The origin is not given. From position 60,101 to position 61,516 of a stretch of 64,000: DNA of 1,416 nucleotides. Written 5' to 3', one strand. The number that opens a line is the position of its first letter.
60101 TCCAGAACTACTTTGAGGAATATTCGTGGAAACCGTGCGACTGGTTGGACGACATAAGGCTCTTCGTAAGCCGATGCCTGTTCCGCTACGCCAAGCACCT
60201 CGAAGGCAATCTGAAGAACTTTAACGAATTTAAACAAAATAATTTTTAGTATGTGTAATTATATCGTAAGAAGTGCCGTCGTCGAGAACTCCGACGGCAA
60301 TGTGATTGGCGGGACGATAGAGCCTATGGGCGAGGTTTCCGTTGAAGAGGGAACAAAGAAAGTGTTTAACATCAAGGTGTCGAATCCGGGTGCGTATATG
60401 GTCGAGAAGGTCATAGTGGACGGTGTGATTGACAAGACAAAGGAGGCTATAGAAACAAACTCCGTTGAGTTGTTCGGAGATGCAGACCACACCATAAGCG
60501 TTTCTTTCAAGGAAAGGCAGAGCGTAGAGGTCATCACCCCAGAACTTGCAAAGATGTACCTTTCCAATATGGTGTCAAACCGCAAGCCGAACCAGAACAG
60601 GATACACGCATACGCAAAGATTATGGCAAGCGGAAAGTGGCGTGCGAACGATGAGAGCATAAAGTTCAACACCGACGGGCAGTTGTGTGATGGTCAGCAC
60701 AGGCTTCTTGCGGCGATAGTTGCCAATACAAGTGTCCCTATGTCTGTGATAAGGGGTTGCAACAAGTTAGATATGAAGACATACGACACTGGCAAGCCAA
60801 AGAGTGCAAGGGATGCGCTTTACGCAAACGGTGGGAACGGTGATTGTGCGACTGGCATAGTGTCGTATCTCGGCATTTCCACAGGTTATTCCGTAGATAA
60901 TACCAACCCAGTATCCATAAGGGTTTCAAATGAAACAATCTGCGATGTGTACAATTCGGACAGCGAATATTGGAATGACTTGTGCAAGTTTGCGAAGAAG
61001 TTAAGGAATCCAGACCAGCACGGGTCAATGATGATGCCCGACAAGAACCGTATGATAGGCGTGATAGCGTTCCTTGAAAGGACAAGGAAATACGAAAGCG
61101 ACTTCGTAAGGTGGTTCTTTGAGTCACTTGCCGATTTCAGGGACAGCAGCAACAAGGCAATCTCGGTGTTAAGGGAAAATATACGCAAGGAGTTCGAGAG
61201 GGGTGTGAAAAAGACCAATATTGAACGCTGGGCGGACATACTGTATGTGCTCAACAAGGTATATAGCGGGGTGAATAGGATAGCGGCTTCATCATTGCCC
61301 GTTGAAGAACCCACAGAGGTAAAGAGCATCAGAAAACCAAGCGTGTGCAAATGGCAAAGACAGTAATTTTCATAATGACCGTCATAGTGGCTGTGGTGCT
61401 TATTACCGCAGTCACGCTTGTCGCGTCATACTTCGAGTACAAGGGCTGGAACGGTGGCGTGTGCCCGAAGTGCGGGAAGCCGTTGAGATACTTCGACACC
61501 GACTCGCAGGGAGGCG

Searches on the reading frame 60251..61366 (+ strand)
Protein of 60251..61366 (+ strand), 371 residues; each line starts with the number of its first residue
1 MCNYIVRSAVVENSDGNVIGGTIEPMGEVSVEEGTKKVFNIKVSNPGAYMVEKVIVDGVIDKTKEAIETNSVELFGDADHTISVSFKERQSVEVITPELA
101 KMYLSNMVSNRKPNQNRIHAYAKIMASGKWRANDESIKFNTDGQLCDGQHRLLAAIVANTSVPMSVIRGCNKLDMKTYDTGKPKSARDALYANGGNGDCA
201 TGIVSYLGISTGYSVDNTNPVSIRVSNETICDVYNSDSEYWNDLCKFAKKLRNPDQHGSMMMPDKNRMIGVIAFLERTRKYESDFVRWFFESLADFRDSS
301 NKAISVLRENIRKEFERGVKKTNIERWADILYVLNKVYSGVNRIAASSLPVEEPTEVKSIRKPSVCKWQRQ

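Call 53: search_protein_families(library=phrogs, proteins=[window:60251-61366:+], max_evalue=0.001)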
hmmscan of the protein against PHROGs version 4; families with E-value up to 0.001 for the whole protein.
window:60251-61366:+ (371 aa): 1 family
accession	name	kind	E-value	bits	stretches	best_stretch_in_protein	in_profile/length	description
phrog_5931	-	unknown function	1.3e-38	134.1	1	88-340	8-256/282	-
